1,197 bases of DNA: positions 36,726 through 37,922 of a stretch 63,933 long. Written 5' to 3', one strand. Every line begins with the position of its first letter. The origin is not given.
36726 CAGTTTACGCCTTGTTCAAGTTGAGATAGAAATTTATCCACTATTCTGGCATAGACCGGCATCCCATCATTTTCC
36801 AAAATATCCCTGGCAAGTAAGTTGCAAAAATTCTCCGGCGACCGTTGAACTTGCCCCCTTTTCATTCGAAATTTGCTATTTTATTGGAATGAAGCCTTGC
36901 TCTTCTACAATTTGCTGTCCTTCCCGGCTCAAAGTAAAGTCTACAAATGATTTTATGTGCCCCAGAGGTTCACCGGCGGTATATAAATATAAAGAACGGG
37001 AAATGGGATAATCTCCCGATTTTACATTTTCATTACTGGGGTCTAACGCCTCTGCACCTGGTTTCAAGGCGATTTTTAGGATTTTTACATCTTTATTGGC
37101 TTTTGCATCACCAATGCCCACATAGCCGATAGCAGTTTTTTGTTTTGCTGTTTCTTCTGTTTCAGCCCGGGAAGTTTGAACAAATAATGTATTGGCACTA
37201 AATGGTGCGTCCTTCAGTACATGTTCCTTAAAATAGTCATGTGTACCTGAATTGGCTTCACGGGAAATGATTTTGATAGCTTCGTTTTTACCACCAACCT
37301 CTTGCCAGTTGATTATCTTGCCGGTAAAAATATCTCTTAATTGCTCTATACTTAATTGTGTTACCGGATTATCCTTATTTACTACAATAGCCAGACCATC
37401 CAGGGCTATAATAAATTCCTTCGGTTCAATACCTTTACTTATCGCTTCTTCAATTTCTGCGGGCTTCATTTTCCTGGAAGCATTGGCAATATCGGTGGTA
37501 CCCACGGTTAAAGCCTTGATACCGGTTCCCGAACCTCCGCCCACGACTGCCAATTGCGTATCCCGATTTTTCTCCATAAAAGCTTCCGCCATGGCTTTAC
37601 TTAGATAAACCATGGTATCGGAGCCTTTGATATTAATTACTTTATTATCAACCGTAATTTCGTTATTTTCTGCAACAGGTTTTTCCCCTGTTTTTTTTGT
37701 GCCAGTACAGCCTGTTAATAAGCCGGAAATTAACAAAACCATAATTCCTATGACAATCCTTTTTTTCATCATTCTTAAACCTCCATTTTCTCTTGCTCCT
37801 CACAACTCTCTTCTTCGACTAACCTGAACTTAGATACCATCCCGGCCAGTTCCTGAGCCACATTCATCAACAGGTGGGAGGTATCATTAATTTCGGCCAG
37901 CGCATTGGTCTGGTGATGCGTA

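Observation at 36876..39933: Pho-box-controlled chemoreceptor translationally coupled to a PstS paralog: candidate binding-protein-mediated phosphate taxis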

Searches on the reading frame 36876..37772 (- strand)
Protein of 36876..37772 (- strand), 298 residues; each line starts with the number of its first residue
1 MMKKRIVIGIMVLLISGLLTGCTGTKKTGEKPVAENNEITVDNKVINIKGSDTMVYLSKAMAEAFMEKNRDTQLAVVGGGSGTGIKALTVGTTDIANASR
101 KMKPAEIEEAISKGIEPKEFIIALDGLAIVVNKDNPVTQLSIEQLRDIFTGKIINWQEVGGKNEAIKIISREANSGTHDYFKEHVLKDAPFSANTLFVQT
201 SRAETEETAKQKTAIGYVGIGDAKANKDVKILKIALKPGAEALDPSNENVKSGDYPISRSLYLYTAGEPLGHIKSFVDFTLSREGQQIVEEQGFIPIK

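Call 4: search_protein_families(library=pfam, proteins=[window:36876-37772:-])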
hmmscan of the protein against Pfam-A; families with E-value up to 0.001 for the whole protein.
window:36876-37772:- (298 aa): 4 families
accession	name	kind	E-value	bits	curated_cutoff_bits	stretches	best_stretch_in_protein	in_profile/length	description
PF12849.12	PBP_like_2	-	1.4e-50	172.9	27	1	45-284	9-267/267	PBP superfamily domain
PF12727.12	PBP_like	-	4.1e-10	39.6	27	1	62-216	1-143/193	PBP superfamily domain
PF13531.11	SBP_bac_11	-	1e-07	32.4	25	1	51-294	6-226/227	Bacterial extracellular solute-binding protein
PF01547.30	SBP_bac_1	-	1.9e-06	28.5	26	1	59-287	11-307/307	Bacterial extracellular solute-binding protein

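Call 5: search_protein_families(library=ncbifam, proteins=[window:36876-37772:-])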
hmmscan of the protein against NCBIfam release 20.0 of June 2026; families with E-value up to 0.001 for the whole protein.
window:36876-37772:- (298 aa): 4 families
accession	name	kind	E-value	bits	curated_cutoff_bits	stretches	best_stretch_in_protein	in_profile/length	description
TIGR02136.1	ptsS_2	subfamily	1.3e-80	270.8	206.6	1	2-297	1-295/295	phosphate ABC transporter substrate-binding protein PstS family protein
TIGR00975.1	3a0107s03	equivalog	1.2e-12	47.5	205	1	49-187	4-152/315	phosphate ABC transporter substrate-binding protein PstS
NF007319.0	PRK09810.1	equivalog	0.00058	19.7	86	0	1-30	1-27/41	lipoprotein antitoxin entericidin A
TIGR04505.1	PtsS_plasma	equivalog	0.00072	19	175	0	132-259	162-308/334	phosphate ABC transporter substrate-binding protein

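Call 12: find_encoding_contigs(protein=window:36876-37772:-, flank=10000, max_places=6)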
Protein window:36876-37772:- (298 aa): no gene with exactly this product is on record in the collection.

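Call 13: find_homologous_proteins(query=window:36876-37772:-, max_evalue=1e-20)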
Query window:36876-37772:- (298 aa): 7238 proteins with E <= 1e-20 among 8000 candidates; the best 120 are listed.
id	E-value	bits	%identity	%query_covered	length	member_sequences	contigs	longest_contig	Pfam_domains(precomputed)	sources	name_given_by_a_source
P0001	3.3e-185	632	99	100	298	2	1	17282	PF13531.12,PF12727.13,PF01547.31,PF12849.13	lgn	-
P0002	2.7e-135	468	72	100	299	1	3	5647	PF13531.12,PF12727.13,PF01547.31,PF12849.13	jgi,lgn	-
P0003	1.5e-124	433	68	100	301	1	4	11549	PF13531.12,PF12727.13,PF01547.31,PF12849.13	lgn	-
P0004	2.4e-118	413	66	100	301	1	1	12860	PF13531.12,PF12727.13,PF01547.31,PF12849.13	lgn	-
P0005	9.2e-117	408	63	100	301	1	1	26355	PF13531.12,PF12727.13,PF01547.31,PF12849.13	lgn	-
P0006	1.5e-106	374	63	93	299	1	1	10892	PF13531.12,PF12727.13,PF01547.31,PF12849.13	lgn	-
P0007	3.9e-101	356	69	82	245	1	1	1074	PF13531.12,PF12727.13,PF01547.31,PF12849.13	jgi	jgi:phosphate transport system substrate-binding protein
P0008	1.1e-90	322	53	99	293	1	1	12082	PF13531.12,PF12727.13,PF01547.31,PF12849.13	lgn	-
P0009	1.3e-89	319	52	100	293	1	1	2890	PF13531.12,PF12727.13,PF01547.31,PF12849.13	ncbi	ncbi:MAG: PstS family phosphate ABC transporter substrate-binding protein [Eubacteriales bacterium]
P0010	8.1e-88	313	57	90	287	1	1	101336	PF13531.12,PF12727.13,PF01547.31,PF12849.13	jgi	-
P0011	3.3e-87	311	53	100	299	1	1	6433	PF13531.12,PF12727.13,PF01547.31,PF12849.13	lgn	-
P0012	2.4e-86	308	51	99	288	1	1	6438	PF13531.12,PF12727.13,PF01547.31,PF12849.13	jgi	-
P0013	1.5e-85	305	53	100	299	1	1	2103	PF13531.12,PF12727.13,PF01547.31,PF12849.13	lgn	-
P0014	7.1e-83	296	52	100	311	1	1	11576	PF13531.12,PF12727.13,PF12849.13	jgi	jgi:phosphate transport system substrate-binding protein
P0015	1.2e-81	292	51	99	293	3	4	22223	PF13531.12,PF12727.13,PF01547.31,PF12849.13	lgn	-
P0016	2.4e-81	291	50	100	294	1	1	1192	PF13531.12,PF12727.13,PF12849.13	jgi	-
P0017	1.2e-80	289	48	100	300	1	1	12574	PF13531.12,PF12727.13,PF12849.13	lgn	-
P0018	3.3e-80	288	51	98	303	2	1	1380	PF13531.12,PF12727.13,PF01547.31,PF12849.13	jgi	jgi:phosphate transport system substrate-binding protein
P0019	8.1e-80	286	49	99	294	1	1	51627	PF13531.12,PF12727.13,PF01547.31,PF12849.13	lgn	-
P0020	8.6e-80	286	54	87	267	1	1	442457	PF13531.12,PF12727.13,PF01547.31,PF12849.13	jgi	jgi:phosphate transport system substrate-binding protein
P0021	7.0e-78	280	50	100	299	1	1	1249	PF13531.12,PF12727.13,PF01547.31,PF12849.13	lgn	-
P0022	1.4e-77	279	49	100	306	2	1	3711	PF13531.12,PF12727.13,PF01547.31,PF12849.13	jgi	-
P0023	2.8e-77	278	54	85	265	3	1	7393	PF12727.13,PF12849.13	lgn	-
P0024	3.2e-77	278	53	85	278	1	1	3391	PF13531.12,PF12727.13,PF01547.31,PF12849.13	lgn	-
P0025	3.4e-77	278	51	100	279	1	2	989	PF13531.12,PF12727.13,PF01547.31,PF12849.13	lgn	-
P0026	1.8e-76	275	54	85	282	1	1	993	PF13531.12,PF12727.13,PF01547.31,PF12849.13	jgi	jgi:phosphate transport system substrate-binding protein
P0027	2.1e-76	275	54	85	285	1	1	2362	PF13531.12,PF12727.13,PF01547.31,PF12849.13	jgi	jgi:phosphate transport system substrate-binding protein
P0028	2.7e-76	275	48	99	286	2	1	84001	PF13531.12,PF12727.13,PF12849.13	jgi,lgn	-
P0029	3.4e-76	275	54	85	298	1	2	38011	PF13531.12,PF12727.13,PF01547.31,PF12849.13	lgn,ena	-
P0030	3.7e-76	274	49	100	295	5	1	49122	PF13531.12,PF12727.13,PF01547.31,PF12849.13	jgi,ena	-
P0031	1.5e-75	272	54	86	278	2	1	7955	PF13531.12,PF12727.13,PF12849.13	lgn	-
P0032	1.5e-75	272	47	94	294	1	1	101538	PF13531.12,PF12727.13,PF12849.13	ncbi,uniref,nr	ncbi:phosphate ABC transporter substrate-binding protein [Alkalithermobacter paradoxus]|uniref:Phosp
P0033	1.7e-75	272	46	100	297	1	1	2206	PF13531.12,PF12727.13,PF01547.31,PF12849.13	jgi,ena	-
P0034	1.8e-75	272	51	94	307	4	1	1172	PF13531.12,PF12727.13,PF01547.31,PF12849.13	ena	-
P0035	2.5e-75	272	48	99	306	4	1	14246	PF13531.12,PF12727.13,PF01547.31,PF12849.13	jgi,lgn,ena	-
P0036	3.2e-75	271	49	97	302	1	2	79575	PF13531.12,PF12727.13,PF01547.31,PF12849.13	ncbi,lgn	-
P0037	3.2e-75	271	53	85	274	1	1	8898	PF13531.12,PF12727.13,PF01547.31,PF12849.13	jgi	-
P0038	3.7e-75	271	47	98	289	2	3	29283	PF13531.12,PF12727.13,PF12849.13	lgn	-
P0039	4.3e-75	271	53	85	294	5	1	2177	PF13531.12,PF12727.13,PF01547.31,PF12849.13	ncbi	-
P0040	9.5e-75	270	53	87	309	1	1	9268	PF13531.12,PF12727.13,PF01547.31,PF12849.13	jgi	jgi:phosphate transport system substrate-binding protein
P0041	1.1e-74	270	53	85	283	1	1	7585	PF13531.12,PF12727.13,PF01547.31,PF12849.13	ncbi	-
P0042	1.3e-74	269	53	86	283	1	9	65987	PF13531.12,PF12727.13,PF01547.31,PF12849.13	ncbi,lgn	-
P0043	1.3e-74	269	48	100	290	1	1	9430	PF13531.12,PF12727.13,PF01547.31,PF12849.13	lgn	-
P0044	1.3e-74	269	47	98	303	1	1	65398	PF13531.12,PF12727.13,PF12849.13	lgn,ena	-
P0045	1.4e-74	269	52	85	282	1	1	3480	PF12727.13,PF12849.13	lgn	-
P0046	1.4e-74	269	54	85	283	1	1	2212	PF13531.12,PF12727.13,PF01547.31,PF12849.13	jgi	-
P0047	1.5e-74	269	46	97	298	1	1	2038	PF13531.12,PF12727.13,PF12849.13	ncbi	ncbi:MAG: PstS family phosphate ABC transporter substrate-binding protein [bacterium]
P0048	1.5e-74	269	54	87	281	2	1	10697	PF13531.12,PF12727.13,PF01547.31,PF12849.13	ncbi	-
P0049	1.7e-74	269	51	86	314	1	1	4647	PF13531.12,PF12727.13,PF12849.13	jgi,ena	-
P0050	2.1e-74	269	54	85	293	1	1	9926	PF13531.12,PF12727.13,PF01547.31,PF12849.13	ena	-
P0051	2.2e-74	269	53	85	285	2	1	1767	PF13531.12,PF12727.13,PF01547.31,PF12849.13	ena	-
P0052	2.3e-74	269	53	85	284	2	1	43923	PF13531.12,PF12727.13,PF12849.13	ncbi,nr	ncbi:MAG: PstS family phosphate ABC transporter substrate-binding protein [Chloroflexi bacterium]|nr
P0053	3.2e-74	268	53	85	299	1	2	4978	PF13531.12,PF12727.13,PF01547.31,PF12849.13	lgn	-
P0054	3.6e-74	268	47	100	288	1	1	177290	PF13531.12,PF12727.13,PF12849.13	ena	-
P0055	3.8e-74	268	55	85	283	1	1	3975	PF13531.12,PF12727.13,PF01547.31,PF12849.13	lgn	-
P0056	3.9e-74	268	52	86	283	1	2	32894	PF13531.12,PF12727.13,PF01547.31,PF12849.13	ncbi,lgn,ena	-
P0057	4.5e-74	268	49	98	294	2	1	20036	PF13531.12,PF12727.13,PF01547.31,PF12849.13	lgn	-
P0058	4.7e-74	268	53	85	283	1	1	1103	PF13531.12,PF12727.13,PF01547.31,PF12849.13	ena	-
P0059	5.8e-74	267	52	88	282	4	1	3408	PF13531.12,PF12727.13,PF01547.31,PF12849.13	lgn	-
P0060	6.5e-74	267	53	85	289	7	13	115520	PF13531.12,PF12727.13,PF01547.31,PF12849.13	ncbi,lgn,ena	-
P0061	8.2e-74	267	54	85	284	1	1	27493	PF13531.12,PF12727.13,PF01547.31,PF12849.13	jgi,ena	-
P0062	9.1e-74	267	48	98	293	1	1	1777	PF13531.12,PF12727.13,PF01547.31,PF12849.13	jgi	-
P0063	9.8e-74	266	54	85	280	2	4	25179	PF13531.12,PF12727.13,PF01547.31,PF12849.13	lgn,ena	-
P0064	1.1e-73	266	48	97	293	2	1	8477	PF13531.12,PF12727.13,PF01547.31,PF12849.13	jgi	jgi:phosphate transport system substrate-binding protein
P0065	1.2e-73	266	44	100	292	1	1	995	PF13531.12,PF12727.13,PF12849.13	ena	-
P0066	1.4e-73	266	48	99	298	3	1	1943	PF13531.12,PF12727.13,PF01547.31,PF12849.13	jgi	jgi:phosphate transport system substrate-binding protein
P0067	1.5e-73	266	45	100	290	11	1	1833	PF13531.12,PF12727.13,PF12849.13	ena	-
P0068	1.5e-73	266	52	86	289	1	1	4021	PF13531.12,PF12727.13,PF01547.31,PF12849.13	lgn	-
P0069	1.7e-73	266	48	98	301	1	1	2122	PF13531.12,PF12727.13,PF01547.31,PF12849.13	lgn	-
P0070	2.4e-73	265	52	86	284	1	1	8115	PF13531.12,PF12727.13,PF01547.31,PF12849.13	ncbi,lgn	-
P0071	3.1e-73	265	54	85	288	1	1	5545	PF13531.12,PF12727.13,PF01547.31,PF12849.13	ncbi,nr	ncbi:MAG: phosphate ABC transporter substrate-binding protein [Candidatus Omnitrophica bacterium]|nr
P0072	4.7e-73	264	47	99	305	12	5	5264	PF12727.13,PF12849.13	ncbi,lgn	-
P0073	5.0e-73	264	44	99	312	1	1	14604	PF13531.12,PF12727.13,PF01547.31,PF12849.13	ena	-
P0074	5.2e-73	264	50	100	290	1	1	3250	PF13531.12,PF12727.13,PF01547.31,PF12849.13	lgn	-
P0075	5.5e-73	264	49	99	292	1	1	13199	PF13531.12,PF12727.13,PF01547.31,PF12849.13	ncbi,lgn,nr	ncbi:MAG: PstS family phosphate ABC transporter substrate-binding protein [Armatimonadota bacterium]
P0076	6.0e-73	264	49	100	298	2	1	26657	PF13531.12,PF12727.13,PF01547.31,PF12849.13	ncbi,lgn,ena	ncbi:MAG: phosphate ABC transporter substrate-binding protein [bacterium]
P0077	6.1e-73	264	47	100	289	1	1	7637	PF13531.12,PF12727.13,PF01547.31,PF12849.13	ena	-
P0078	6.1e-73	264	48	99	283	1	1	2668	PF13531.12,PF12727.13,PF12849.13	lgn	-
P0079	6.4e-73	264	54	84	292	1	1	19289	PF13531.12,PF12727.13,PF01547.31,PF12849.13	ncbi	-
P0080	6.4e-73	264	53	85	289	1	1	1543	PF13531.12,PF12727.13,PF12849.13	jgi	jgi:phosphate transport system substrate-binding protein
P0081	7.0e-73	264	48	96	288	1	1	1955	PF13531.12,PF12727.13,PF01547.31,PF12849.13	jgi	jgi:phosphate transport system substrate-binding protein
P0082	7.2e-73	264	52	85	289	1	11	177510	PF13531.12,PF12727.13,PF01547.31,PF12849.13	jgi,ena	-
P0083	7.3e-73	264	50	100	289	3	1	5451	PF13531.12,PF12727.13,PF01547.31,PF12849.13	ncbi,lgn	-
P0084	7.6e-73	264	51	85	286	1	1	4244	PF13531.12,PF12727.13,PF01547.31,PF12849.13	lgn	-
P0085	9.4e-73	263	53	85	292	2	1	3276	PF13531.12,PF12727.13,PF01547.31,PF12849.13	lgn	-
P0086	9.5e-73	263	54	85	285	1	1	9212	PF13531.12,PF12727.13,PF01547.31,PF12849.13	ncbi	-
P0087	1.0e-72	263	54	85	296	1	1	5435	PF12727.13,PF12849.13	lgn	-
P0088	1.4e-72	263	52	85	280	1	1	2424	PF13531.12,PF12727.13,PF01547.31,PF12849.13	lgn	-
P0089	1.7e-72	262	49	97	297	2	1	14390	PF13531.12,PF12727.13,PF12849.13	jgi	jgi:phosphate transport system substrate-binding protein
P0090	1.9e-72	262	47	100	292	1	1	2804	PF13531.12,PF12727.13,PF01547.31,PF12849.13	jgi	jgi:phosphate transport system substrate-binding protein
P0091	2.2e-72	262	45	96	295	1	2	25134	PF13531.12,PF12727.13,PF01547.31,PF12849.13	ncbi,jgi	jgi:phosphate transport system substrate-binding protein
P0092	2.2e-72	262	53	85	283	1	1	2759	PF13531.12,PF12727.13,PF01547.31,PF12849.13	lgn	-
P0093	2.6e-72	262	47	96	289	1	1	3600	PF13531.12,PF12727.13,PF01547.31,PF12849.13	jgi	-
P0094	2.7e-72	262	49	98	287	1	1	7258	PF13531.12,PF12727.13,PF01547.31,PF12849.13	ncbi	ncbi:MAG: phosphate ABC transporter substrate-binding protein [Candidatus Margulisiibacteriota bacte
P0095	2.7e-72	262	49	93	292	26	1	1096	PF13531.12,PF12727.13,PF12849.13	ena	-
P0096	3.1e-72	262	48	100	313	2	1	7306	PF13531.12,PF12727.13,PF01547.31,PF12849.13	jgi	jgi:phosphate transport system substrate-binding protein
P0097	3.3e-72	261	51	85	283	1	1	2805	PF13531.12,PF12727.13,PF01547.31,PF12849.13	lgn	-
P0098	3.7e-72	261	51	85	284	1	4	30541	PF13531.12,PF12727.13,PF01547.31,PF12849.13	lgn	-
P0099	3.9e-72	261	47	99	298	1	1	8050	PF13531.12,PF12727.13,PF12849.13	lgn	-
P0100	4.0e-72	261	48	98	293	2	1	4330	PF13531.12,PF12727.13,PF01547.31,PF12849.13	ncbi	-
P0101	4.3e-72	261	46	99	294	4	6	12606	PF13531.12,PF12727.13,PF01547.31,PF12849.13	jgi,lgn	-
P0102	5.3e-72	261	52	86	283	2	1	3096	PF13531.12,PF12727.13,PF01547.31,PF12849.13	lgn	-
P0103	5.3e-72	261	50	86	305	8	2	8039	PF13531.12,PF12727.13,PF01547.31,PF12849.13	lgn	-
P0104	5.8e-72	261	47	99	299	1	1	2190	PF12727.13,PF12849.13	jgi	jgi:phosphate transport system substrate-binding protein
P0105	5.9e-72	261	52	85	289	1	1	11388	PF13531.12,PF12727.13,PF01547.31,PF12849.13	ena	-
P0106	6.5e-72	260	53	86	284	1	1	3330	PF13531.12,PF12727.13,PF01547.31,PF12849.13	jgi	jgi:phosphate transport system substrate-binding protein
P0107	6.6e-72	260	45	98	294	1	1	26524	PF13531.12,PF12727.13,PF12849.13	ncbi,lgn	-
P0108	6.9e-72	260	52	85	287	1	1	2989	PF13531.12,PF12727.13,PF01547.31,PF12849.13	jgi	jgi:phosphate transport system substrate-binding protein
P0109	6.9e-72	260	52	86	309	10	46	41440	PF13531.12,PF12727.13,PF01547.31,PF12849.13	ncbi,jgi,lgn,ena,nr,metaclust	ncbi:MAG: phosphate-binding protein [Armatimonadetes bacterium CG_4_10_14_3_um_filter_66_18]|nr:phos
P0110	7.3e-72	260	50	87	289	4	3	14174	PF13531.12,PF12727.13,PF01547.31,PF12849.13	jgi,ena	-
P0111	7.6e-72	260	54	85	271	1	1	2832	PF13531.12,PF12727.13,PF01547.31,PF12849.13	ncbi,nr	ncbi:phosphate ABC transporter substrate-binding protein [bacterium]|nr:MAG: phosphate ABC transport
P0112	8.6e-72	260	53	86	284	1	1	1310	PF13531.12,PF12727.13,PF01547.31,PF12849.13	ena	-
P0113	8.7e-72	260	53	85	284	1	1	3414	PF13531.12,PF12727.13,PF01547.31,PF12849.13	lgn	-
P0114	9.8e-72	260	54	85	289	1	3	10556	PF13531.12,PF12727.13,PF01547.31,PF12849.13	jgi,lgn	-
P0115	9.9e-72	260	53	85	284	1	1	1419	PF13531.12,PF12727.13,PF01547.31,PF12849.13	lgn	-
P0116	1.1e-71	260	46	100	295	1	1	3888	PF13531.12,PF12727.13,PF01547.31,PF12849.13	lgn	-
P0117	1.1e-71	260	47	98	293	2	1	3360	PF13531.12,PF12727.13,PF01547.31,PF12849.13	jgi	-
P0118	1.2e-71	260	52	86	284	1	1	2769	PF13531.12,PF12727.13,PF01547.31,PF12849.13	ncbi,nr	ncbi:MAG: phosphate ABC transporter substrate-binding protein [Candidatus Omnitrophica bacterium]|nr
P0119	1.2e-71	260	51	85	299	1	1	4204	PF13531.12,PF12727.13,PF01547.31,PF12849.13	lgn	-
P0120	1.2e-71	260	47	100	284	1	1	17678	PF13531.12,PF12727.13,PF01547.31,PF12849.13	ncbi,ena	-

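Call 14: find_encoding_contigs(protein=P0001, flank=10000, max_places=3)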
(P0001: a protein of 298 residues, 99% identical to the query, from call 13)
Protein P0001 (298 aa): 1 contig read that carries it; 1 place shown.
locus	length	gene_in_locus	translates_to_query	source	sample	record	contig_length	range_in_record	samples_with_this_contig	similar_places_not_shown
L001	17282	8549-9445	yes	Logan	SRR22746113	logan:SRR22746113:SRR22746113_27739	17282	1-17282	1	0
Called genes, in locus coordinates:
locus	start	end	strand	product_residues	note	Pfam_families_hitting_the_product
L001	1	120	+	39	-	?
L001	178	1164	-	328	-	PF03418:Peptidase_A25, PF06866:DUF1256 (faint), PF03418:Peptidase_A25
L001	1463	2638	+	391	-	PF07833:Cu_amine_oxidN1, PF12849:PBP_like_2, PF01547:SBP_bac_1, PF13531:SBP_bac_11, PF12727:PBP_like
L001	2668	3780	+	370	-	PF00528:BPD_transp_1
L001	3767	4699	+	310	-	PF00528:BPD_transp_1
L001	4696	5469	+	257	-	PF00005:ABC_tran, PF02463:SMC_N (weak), PF13401:AAA_22 (faint), PF13304:AAA_21 (faint)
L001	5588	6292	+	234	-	PF00072:Response_reg, PF00486:Trans_reg_C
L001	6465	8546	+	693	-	PF02743:dCache_1, PF00672:HAMP (weak), PF00015:MCPsignal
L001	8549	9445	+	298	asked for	PF12849:PBP_like_2, PF13531:SBP_bac_11 (weak), PF01547:SBP_bac_1 (weak), PF12727:PBP_like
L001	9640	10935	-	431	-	PF13487:HD_5, PF01966:HD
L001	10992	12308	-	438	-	PF03721:UDPG_MGDP_dh_N, PF00984:UDPG_MGDP_dh, PF03720:UDPG_MGDP_dh_C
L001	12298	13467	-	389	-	PF00534:Glycos_transf_1, PF13692:Glyco_trans_1_4, PF13524:Glyco_trans_1_2 (weak)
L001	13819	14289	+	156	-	PF04308:RNaseH_like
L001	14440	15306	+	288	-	PF12849:PBP_like_2, PF01547:SBP_bac_1 (weak), PF13531:SBP_bac_11, PF12727:PBP_like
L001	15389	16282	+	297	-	PF00528:BPD_transp_1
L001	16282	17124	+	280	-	PF00528:BPD_transp_1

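Call 15: find_encoding_contigs(protein=P0003, flank=10000, max_places=3)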
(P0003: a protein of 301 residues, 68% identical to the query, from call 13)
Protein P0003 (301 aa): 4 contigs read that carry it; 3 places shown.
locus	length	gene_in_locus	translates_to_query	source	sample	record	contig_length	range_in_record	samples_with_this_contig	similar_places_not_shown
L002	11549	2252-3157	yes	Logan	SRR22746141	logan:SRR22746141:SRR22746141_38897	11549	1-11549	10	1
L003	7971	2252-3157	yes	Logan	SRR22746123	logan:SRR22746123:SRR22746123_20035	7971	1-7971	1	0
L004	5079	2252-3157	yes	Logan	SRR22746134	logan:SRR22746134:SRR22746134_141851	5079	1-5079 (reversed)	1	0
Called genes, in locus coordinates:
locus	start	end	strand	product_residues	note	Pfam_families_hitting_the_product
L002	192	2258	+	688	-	PF02743:dCache_1, PF00672:HAMP, PF00015:MCPsignal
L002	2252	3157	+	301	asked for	PF12849:PBP_like_2, PF13531:SBP_bac_11, PF01547:SBP_bac_1 (weak), PF12727:PBP_like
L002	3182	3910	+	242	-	PF00882:Zn_dep_PLPC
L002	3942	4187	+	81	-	PF13439:Glyco_transf_4 (weak)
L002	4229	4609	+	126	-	PF00534:Glycos_transf_1, PF13524:Glyco_trans_1_2 (weak), PF13692:Glyco_trans_1_4, PF20706:GT4-conflict (weak)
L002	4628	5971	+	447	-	PF03721:UDPG_MGDP_dh_N, PF00984:UDPG_MGDP_dh, PF03720:UDPG_MGDP_dh_C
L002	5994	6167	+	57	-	-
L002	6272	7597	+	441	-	PF00245:Alk_phosphatase, PF01676:Metalloenzyme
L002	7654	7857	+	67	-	-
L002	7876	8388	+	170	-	PF01569:PAP2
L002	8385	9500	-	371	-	PF06925:MGDG_synth, PF00534:Glycos_transf_1, PF04101:Glyco_tran_28_C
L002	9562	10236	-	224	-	-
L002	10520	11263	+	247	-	PF02811:PHP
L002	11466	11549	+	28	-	?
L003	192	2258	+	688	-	PF02743:dCache_1, PF00672:HAMP, PF00015:MCPsignal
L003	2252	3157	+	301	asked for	PF12849:PBP_like_2, PF13531:SBP_bac_11, PF01547:SBP_bac_1 (weak), PF12727:PBP_like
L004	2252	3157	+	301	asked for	PF12849:PBP_like_2, PF13531:SBP_bac_11, PF01547:SBP_bac_1 (weak), PF12727:PBP_like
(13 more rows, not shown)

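Call 16: find_encoding_contigs(protein=P0005, flank=10000, max_places=3)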
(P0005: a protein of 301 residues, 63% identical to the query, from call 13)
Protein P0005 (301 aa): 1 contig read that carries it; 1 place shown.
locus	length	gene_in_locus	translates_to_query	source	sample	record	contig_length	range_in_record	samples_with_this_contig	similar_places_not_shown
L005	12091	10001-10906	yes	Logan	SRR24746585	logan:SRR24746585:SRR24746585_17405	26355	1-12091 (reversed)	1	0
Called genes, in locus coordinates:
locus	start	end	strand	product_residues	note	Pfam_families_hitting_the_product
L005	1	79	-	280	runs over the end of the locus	PF03279:Lip_A_acyltrans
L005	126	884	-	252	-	PF13444:Acetyltransf_5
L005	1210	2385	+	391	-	PF07833:Cu_amine_oxidN1, PF12849:PBP_like_2, PF01547:SBP_bac_1 (faint), PF13531:SBP_bac_11, PF12727:PBP_like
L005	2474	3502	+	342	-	PF00528:BPD_transp_1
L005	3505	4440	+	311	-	PF00528:BPD_transp_1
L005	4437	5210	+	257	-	PF00005:ABC_tran, PF02463:SMC_N (weak), PF13304:AAA_21 (faint)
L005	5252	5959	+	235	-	PF00072:Response_reg, PF00486:Trans_reg_C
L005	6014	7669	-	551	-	PF00563:EAL, PF00571:CBS (faint)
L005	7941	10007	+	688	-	PF02743:dCache_1, PF00672:HAMP, PF00015:MCPsignal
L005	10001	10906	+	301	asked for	PF12849:PBP_like_2, PF13531:SBP_bac_11, PF01547:SBP_bac_1, PF12727:PBP_like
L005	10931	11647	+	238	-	PF00882:Zn_dep_PLPC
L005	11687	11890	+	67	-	-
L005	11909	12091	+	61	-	?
